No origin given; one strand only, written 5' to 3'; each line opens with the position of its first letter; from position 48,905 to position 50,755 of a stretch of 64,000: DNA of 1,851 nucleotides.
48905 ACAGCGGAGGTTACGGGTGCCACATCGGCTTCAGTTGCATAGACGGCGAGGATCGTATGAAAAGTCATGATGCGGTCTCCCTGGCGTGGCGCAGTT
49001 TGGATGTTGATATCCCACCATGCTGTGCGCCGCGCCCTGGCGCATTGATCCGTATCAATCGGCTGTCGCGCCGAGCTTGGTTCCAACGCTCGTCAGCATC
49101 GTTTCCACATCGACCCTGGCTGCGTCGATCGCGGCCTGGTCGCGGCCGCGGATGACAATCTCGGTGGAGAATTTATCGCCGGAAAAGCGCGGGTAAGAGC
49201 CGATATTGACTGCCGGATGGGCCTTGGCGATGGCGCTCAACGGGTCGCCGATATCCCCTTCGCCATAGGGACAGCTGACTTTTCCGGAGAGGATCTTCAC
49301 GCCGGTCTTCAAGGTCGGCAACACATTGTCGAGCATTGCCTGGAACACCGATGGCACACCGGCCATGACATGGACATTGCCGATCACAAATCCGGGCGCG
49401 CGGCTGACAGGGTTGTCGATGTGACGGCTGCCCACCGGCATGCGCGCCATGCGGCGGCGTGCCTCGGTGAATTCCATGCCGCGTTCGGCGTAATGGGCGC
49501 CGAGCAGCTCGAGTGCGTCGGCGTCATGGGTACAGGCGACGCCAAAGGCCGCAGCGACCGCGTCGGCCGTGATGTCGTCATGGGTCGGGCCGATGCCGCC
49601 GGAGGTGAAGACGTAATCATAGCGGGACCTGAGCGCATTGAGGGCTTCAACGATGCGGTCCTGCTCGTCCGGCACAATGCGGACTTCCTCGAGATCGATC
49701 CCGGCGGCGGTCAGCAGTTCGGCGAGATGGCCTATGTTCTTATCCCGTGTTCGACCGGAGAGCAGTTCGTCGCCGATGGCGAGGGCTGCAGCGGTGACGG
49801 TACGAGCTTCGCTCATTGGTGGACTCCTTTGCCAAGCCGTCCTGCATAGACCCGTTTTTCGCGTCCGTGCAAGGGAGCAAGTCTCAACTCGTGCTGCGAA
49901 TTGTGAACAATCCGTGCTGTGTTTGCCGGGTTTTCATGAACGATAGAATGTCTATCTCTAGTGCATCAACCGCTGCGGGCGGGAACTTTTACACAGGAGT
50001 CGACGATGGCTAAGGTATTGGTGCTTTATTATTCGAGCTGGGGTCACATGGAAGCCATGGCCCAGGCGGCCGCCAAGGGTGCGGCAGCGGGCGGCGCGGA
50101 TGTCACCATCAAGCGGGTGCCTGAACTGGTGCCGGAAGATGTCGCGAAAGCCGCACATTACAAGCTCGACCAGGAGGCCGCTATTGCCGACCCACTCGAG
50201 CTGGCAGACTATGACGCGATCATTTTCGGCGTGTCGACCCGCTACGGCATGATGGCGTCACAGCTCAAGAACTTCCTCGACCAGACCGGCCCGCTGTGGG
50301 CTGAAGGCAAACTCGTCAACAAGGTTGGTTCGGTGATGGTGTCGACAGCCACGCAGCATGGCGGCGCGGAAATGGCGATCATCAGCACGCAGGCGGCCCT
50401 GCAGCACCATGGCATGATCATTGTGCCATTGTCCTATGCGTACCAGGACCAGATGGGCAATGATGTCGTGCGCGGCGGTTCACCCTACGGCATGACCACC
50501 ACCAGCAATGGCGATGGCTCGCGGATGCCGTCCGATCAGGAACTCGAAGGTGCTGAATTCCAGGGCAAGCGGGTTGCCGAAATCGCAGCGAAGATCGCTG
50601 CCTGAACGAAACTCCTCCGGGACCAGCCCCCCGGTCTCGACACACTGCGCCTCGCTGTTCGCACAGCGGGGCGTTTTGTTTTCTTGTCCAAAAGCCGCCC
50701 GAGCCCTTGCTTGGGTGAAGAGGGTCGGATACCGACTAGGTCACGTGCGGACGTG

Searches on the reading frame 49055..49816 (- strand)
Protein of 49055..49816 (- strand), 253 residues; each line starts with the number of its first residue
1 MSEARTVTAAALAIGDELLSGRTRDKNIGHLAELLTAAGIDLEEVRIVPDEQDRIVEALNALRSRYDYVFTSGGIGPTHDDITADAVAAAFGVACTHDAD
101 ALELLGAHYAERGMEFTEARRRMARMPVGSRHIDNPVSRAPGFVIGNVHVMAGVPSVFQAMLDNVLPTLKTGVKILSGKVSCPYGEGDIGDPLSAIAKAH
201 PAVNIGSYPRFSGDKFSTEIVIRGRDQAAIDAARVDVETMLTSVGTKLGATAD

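Call 7: search_protein_families(library=pfam, proteins=[window:49055-49816:-], max_evalue=0.1)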
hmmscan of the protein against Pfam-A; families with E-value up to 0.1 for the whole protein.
window:49055-49816:- (253 aa): 2 families
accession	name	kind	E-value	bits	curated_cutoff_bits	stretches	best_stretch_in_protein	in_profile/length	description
PF00994.29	MoCF_biosynth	-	4.6e-33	114.4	26.6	1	11-170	2-143/144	Probable molybdopterin binding domain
PF24102.1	FLAD1_M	-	6.6e-17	61.5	27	1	175-242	2-70/78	FAD synthase, middle domain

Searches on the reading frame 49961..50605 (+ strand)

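Call 7: search_protein_families(library=pfam, proteins=[window:49961-50605:+], max_evalue=0.1)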
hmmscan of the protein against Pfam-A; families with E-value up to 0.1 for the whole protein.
window:49961-50605:+ (214 aa): 6 families
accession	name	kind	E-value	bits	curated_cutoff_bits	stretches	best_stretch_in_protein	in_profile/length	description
PF03358.20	FMN_red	-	1.4e-13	51.1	24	1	18-158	2-143/152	NADPH-dependent FMN reductase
PF00258.30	Flavodoxin_1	-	5.5e-08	33.5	25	1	21-137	1-129/143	Flavodoxin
PF12724.12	Flavodoxin_5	-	7.6e-05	23.5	27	1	76-110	36-70/145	Flavodoxin domain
PF02525.22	Flavodoxin_2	-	0.00011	22.4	27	1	18-162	2-177/198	Flavodoxin-like fold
PF09502.15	HrpB4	-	0.011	16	29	1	12-59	170-217/217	Bacterial type III secretion protein (HrpB4)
PF00496.27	SBP_bac_5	-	0.037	13.6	32.4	1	15-109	287-364/368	Bacterial extracellular solute-binding proteins, family 5 Middle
